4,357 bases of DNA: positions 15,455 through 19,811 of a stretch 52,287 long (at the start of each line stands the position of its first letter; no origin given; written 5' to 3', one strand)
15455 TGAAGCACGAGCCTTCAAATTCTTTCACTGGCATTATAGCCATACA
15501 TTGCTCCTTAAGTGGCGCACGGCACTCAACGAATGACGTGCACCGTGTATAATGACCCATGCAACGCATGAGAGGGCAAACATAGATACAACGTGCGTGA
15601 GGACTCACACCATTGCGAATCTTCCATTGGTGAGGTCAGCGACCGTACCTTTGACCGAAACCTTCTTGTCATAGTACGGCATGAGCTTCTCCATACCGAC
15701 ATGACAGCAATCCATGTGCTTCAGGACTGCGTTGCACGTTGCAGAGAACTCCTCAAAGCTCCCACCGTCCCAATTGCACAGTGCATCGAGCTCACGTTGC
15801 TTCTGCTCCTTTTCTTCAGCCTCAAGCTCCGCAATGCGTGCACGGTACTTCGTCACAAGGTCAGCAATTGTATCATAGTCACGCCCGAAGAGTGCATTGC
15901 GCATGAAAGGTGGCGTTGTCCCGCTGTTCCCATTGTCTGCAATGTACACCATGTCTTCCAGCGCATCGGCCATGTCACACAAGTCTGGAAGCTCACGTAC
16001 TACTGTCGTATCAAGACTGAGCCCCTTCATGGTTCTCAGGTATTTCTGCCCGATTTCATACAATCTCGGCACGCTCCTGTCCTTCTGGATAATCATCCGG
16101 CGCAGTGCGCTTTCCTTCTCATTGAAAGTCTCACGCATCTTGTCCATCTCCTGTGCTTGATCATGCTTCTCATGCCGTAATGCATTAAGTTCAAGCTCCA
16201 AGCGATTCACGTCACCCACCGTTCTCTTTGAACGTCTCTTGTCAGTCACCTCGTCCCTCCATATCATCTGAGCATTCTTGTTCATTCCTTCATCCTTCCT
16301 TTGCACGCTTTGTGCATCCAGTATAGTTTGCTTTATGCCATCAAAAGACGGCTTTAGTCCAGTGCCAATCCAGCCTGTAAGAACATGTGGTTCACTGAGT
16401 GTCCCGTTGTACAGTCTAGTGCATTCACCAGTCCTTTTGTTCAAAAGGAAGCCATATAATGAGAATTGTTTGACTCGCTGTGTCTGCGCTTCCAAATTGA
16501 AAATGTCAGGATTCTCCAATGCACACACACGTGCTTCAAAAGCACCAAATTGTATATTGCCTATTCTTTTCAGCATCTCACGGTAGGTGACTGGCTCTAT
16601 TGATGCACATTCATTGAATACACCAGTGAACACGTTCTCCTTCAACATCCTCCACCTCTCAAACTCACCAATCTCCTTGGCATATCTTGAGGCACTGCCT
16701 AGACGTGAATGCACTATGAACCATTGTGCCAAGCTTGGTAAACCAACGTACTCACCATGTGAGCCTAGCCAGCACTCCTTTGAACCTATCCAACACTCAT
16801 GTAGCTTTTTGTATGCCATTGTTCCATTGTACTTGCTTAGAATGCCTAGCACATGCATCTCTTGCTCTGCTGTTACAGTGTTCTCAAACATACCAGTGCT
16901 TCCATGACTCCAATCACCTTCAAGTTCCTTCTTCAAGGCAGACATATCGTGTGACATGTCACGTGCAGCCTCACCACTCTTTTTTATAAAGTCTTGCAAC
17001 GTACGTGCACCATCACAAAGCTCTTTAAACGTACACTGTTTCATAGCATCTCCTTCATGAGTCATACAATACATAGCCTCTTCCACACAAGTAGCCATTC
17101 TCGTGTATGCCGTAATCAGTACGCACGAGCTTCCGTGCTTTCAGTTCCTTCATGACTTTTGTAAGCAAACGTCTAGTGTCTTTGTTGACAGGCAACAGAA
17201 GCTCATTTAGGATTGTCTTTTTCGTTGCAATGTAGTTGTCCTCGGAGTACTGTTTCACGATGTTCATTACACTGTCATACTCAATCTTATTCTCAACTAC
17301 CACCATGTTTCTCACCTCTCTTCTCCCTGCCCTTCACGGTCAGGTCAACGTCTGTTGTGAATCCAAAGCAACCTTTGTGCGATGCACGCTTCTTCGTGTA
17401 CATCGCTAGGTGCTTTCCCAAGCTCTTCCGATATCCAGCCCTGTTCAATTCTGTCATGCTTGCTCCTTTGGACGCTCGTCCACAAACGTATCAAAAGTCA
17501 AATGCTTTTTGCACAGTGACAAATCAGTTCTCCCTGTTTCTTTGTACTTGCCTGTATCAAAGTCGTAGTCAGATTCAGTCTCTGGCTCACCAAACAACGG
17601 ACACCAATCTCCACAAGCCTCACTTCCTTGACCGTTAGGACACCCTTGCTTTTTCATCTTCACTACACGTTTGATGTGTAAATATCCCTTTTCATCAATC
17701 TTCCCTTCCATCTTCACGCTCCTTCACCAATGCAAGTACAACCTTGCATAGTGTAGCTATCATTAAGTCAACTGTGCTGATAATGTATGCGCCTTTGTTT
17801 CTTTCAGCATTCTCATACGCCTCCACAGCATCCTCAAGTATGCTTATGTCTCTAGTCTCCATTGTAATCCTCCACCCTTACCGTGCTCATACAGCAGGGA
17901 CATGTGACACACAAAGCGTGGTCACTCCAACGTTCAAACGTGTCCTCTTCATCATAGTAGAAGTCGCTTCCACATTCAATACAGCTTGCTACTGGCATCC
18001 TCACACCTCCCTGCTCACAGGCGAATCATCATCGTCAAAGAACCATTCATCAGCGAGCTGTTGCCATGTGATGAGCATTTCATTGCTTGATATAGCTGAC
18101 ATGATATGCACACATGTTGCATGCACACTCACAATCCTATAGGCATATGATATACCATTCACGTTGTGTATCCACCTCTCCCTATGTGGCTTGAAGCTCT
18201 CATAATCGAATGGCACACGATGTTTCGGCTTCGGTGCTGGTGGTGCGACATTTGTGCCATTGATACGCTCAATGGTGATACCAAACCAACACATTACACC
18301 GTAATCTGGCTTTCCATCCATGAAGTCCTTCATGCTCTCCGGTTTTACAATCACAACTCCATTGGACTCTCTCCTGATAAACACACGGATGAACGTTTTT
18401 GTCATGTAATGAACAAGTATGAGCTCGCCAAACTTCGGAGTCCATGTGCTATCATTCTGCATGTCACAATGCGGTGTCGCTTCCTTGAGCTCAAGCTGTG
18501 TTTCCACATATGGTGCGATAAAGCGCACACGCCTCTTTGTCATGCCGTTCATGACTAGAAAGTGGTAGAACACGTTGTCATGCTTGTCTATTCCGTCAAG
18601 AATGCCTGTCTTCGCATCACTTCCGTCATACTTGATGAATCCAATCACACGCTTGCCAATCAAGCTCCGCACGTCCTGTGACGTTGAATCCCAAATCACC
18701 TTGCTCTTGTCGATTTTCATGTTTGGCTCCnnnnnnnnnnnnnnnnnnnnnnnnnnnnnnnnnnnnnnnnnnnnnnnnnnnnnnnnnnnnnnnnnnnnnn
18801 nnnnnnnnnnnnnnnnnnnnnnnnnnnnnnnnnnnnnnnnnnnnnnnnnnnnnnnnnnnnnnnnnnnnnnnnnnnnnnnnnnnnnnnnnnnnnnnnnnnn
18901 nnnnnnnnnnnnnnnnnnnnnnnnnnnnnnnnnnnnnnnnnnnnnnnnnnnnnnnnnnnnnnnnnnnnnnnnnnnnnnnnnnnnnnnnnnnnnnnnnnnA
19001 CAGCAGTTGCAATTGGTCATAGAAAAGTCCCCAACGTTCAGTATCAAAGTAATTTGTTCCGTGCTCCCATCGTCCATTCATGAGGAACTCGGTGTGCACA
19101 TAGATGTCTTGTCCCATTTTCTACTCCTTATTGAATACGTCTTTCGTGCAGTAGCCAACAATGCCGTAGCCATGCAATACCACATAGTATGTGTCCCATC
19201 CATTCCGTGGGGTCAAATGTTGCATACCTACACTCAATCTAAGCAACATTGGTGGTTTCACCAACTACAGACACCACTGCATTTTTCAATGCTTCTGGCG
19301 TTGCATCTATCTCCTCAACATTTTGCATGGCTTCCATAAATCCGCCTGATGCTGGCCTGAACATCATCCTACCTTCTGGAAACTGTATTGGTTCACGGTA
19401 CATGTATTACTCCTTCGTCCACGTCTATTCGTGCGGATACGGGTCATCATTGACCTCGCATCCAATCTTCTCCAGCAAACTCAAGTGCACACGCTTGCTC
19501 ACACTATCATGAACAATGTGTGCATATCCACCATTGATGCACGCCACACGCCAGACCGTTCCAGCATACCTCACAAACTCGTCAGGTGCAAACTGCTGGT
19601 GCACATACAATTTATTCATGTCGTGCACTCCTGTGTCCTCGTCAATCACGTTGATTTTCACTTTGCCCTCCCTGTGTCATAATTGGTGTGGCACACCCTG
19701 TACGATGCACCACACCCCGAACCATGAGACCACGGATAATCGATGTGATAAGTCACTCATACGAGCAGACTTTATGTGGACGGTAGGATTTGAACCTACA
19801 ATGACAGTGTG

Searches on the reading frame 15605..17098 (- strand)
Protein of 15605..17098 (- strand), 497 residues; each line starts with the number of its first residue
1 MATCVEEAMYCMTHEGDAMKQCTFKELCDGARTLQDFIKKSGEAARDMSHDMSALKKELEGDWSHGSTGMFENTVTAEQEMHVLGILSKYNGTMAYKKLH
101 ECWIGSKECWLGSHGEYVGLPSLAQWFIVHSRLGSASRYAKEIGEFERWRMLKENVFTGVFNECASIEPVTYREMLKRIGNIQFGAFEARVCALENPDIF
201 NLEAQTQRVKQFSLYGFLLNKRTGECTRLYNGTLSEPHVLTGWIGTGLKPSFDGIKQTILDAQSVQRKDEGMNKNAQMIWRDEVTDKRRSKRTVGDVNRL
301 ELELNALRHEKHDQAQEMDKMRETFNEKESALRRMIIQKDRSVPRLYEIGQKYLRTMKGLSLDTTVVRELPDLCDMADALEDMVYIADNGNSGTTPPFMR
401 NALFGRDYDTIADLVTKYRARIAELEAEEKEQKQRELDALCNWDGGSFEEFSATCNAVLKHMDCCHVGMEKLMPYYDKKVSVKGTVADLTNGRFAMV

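Call 10: search_protein_families(library=pfam, proteins=[window:15605-17098:-])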
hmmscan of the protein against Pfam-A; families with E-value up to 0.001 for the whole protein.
window:15605-17098:- (497 aa): 0 families

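Call 12: find_related_loci(query=window:15605-17098:-, collection=viral_contigs, flank=10000)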
Query window:15605-17098:- (497 aa) in viral_contigs; peptide patterns used: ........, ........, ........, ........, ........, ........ (x = any residue, [..] = any of these).
12 stretches matched a pattern; 2 encode a relative of the query (tblastn E <= 1e-3); 2 distinct loci.
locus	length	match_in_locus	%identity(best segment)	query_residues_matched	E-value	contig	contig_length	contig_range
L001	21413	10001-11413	81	16-492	0e+0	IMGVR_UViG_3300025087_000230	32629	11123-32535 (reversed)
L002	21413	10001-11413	81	16-492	0e+0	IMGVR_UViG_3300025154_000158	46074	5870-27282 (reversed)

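Call 48: search_protein_families(library=phrogs, proteins=[window:15605-17098:-], max_evalue=0.001)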
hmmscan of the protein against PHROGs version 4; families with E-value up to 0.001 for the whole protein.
window:15605-17098:- (497 aa): 0 families

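Call 69: find_homologous_proteins(query=window:15605-17098:-, max_evalue=0.001)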
Query window:15605-17098:- (497 aa): 2 proteins with E <= 0.001 among 8000 candidates.
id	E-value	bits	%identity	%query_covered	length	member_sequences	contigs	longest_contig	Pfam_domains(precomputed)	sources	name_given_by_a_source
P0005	0.0e+0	1127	100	98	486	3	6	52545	-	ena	-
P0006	9.9e-251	851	81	95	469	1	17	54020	-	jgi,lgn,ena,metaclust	metaclust:\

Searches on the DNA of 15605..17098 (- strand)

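Call 13: search_rna_families(sources=[L001, L002], threshold=gathering, show_alignments=4)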
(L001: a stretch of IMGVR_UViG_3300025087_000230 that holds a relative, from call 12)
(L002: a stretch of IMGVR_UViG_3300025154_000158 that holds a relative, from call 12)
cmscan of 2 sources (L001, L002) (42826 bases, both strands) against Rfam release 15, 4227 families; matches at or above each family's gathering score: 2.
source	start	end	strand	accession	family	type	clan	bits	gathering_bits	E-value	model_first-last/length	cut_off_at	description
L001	6279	6372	+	RF00005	tRNA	Gene; tRNA;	CL00001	47.1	29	4.1e-07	1-71/71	no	tRNA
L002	6279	6372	+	RF00005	tRNA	Gene; tRNA;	CL00001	47.1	29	4.1e-07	1-71/71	no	tRNA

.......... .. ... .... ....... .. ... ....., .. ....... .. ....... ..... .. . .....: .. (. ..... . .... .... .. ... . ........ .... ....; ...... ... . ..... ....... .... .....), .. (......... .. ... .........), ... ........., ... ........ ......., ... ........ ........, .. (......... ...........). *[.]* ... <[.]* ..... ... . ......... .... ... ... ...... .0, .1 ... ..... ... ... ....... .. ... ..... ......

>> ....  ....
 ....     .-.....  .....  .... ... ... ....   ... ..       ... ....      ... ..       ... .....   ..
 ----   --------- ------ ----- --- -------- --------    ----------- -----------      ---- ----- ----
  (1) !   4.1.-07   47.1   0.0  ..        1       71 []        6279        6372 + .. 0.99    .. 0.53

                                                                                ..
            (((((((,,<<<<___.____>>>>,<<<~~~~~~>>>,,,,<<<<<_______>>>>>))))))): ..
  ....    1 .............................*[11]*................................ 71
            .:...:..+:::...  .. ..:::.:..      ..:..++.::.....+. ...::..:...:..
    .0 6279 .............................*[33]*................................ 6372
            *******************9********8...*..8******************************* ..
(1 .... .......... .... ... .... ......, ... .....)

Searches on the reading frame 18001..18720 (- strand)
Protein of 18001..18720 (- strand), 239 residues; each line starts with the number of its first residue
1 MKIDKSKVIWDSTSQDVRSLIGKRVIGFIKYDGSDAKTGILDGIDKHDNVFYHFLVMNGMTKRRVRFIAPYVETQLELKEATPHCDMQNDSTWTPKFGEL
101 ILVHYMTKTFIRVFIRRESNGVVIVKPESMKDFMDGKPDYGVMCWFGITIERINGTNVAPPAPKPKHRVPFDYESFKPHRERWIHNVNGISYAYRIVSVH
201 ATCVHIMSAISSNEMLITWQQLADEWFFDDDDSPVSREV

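Call 10: search_protein_families(library=pfam, proteins=[window:18001-18720:-])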
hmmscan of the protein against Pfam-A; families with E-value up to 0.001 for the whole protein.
window:18001-18720:- (239 aa): 0 families

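Call 48: search_protein_families(library=phrogs, proteins=[window:18001-18720:-], max_evalue=0.001)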
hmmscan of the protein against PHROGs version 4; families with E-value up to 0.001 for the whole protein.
window:18001-18720:- (239 aa): 0 families

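Call 63: find_homologous_proteins(query=window:18001-18720:-, max_evalue=0.001)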
Query window:18001-18720:- (239 aa): 4 proteins with E <= 0.001 among 81 candidates.
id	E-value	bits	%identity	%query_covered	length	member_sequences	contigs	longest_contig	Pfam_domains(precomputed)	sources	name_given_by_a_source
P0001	2.2e-163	559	100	100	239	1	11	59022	-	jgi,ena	-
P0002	2.8e-126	438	79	100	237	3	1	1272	-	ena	-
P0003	2.8e-122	425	74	100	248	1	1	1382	-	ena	-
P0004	3.8e-49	185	45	96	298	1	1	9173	-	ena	-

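Call 64: find_encoding_contigs(protein=P0004, flank=10000, max_places=5)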
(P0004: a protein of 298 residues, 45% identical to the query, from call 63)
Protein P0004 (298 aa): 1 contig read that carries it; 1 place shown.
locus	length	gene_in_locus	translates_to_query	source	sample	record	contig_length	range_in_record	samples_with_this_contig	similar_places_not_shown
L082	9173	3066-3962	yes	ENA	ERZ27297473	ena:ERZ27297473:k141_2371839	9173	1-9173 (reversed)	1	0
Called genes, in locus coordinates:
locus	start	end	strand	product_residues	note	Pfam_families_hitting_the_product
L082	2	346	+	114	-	?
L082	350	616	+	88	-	-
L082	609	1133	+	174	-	-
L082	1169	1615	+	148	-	-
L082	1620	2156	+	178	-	-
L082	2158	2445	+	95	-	-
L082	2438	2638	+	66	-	-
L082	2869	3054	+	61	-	-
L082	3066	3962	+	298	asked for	-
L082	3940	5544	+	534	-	-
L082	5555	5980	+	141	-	-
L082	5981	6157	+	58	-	-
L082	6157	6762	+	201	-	PF02511:Thy1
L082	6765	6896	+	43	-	-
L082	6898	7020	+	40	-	-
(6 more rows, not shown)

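Call 65: find_encoding_contigs(protein=P0003, flank=10000, max_places=5)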
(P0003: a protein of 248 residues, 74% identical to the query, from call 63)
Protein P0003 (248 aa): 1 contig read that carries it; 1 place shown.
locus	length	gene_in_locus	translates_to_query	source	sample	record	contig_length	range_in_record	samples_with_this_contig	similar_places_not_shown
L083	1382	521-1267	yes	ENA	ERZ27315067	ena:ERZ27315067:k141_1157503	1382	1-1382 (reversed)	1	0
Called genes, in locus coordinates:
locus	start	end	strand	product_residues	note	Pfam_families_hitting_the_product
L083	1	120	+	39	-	?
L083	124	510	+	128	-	-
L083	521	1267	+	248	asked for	-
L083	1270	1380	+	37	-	?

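Call 80: find_encoding_contigs(protein=P0001, flank=3000, max_places=10)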
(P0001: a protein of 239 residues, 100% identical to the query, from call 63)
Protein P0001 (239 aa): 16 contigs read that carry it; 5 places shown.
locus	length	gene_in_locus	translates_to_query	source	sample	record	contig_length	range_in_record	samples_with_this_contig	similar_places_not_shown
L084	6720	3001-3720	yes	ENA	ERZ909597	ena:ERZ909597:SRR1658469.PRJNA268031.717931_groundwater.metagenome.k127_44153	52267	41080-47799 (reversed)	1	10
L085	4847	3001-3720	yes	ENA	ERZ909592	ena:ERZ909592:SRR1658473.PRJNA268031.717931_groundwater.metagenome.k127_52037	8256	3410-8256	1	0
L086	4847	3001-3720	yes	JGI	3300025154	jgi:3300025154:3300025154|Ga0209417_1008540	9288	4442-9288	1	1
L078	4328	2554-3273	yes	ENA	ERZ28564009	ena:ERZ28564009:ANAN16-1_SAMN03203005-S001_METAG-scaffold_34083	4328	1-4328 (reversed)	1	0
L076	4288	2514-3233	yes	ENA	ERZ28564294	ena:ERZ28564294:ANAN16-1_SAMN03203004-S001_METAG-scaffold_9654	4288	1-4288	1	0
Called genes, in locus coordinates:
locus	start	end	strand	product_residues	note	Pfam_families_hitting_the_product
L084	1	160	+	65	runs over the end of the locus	-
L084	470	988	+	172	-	-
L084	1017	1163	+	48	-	-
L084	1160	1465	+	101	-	-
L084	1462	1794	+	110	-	-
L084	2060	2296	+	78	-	-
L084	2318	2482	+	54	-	-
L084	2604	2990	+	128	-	-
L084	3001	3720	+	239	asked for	-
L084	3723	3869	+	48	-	-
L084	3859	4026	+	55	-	-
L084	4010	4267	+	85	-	-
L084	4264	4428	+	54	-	-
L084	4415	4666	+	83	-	-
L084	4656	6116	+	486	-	-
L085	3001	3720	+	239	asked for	-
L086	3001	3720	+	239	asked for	-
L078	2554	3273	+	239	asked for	-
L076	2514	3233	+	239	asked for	-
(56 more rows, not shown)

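Call 97: find_related_loci(query=A6, collection=viral_contigs, flank=6000)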
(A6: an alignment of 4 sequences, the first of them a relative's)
Query A6 (239 aa) in viral_contigs; peptide patterns used: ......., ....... (x = any residue, [..] = any of these).
318 stretches matched a pattern; 3 encode a relative of the query (tblastn E <= 1e-3); 3 distinct loci.
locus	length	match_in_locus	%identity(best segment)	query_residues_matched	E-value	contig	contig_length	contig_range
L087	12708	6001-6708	80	1-238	4e-131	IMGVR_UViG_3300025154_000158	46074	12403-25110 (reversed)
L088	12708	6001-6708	80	1-238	4e-131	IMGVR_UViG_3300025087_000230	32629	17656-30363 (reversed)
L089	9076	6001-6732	43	1-239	3e-50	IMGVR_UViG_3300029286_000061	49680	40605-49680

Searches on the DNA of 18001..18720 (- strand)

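Call 70: search_rna_families(source=L082, start=2600, end=2900, threshold=evalue, max_evalue=10, show_alignments=3)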
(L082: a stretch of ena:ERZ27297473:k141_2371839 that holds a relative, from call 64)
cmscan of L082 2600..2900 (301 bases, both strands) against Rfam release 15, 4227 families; matches with E-value up to 10: 2.
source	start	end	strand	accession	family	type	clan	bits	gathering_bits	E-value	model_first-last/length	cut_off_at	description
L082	2650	2757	+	RF00005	tRNA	Gene; tRNA;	CL00001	29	29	0.00028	1-71/71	no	tRNA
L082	2695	2765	+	RF00233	Tymo_tRNA-like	Cis-reg;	-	13.5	40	1.7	1-84/84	no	Tymovirus/Pomovirus/Furovirus tRNA-like 3' UTR element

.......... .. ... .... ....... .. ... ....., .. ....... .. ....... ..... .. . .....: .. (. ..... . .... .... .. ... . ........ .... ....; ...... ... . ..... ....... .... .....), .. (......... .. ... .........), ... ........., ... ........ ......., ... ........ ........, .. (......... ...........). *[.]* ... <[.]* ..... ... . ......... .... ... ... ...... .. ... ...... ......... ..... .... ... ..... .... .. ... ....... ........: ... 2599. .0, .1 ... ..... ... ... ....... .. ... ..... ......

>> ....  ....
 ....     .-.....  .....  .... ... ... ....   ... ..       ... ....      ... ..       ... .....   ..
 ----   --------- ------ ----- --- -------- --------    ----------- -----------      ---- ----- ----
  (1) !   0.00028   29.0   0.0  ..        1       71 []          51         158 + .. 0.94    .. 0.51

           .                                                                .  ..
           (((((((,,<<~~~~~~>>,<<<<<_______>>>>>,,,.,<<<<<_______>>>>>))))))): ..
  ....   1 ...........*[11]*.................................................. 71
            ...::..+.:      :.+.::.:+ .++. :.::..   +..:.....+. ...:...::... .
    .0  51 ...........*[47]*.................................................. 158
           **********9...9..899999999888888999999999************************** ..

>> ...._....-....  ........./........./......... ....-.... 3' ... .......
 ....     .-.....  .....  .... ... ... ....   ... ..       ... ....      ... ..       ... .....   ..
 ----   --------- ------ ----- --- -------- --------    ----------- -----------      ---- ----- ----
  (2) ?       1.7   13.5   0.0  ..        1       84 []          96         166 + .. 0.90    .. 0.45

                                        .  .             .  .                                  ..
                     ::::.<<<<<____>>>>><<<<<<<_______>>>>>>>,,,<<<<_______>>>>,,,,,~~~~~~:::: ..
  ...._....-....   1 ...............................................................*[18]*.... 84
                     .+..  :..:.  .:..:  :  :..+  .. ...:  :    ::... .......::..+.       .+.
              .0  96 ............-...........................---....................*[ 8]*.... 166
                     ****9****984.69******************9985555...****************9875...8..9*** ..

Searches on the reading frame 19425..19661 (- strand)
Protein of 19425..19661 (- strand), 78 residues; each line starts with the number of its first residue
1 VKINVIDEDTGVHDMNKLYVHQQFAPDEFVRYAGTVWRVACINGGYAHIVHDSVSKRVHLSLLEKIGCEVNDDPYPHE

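Call 10: search_protein_families(library=pfam, proteins=[window:19425-19661:-])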
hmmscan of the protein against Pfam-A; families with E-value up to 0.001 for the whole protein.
window:19425-19661:- (78 aa): 0 families

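Call 35: find_encoding_contigs(protein=window:19425-19661:-, flank=3000, max_places=10)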
Protein window:19425-19661:- (78 aa): 10 contigs read that carry it; 2 places shown.
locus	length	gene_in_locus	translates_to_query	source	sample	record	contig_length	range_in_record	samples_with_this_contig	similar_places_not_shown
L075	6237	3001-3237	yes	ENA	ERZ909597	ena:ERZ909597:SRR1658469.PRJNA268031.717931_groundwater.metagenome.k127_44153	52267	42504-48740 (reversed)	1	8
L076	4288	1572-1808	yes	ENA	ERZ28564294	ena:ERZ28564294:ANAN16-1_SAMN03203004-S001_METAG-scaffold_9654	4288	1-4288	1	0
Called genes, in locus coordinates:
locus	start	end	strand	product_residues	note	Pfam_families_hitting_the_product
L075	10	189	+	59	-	-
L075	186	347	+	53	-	-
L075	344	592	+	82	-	-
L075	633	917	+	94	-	-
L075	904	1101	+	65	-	-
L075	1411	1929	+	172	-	-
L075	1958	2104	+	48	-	-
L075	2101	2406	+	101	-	-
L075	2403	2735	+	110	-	-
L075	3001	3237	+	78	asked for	-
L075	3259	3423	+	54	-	-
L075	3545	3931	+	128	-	-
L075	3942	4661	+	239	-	-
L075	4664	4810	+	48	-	-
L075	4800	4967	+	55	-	-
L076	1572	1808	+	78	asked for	-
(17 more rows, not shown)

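Call 49: search_protein_families(library=phrogs, proteins=[window:19425-19661:-], max_evalue=0.001)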
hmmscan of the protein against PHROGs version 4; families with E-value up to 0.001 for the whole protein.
window:19425-19661:- (78 aa): 0 families
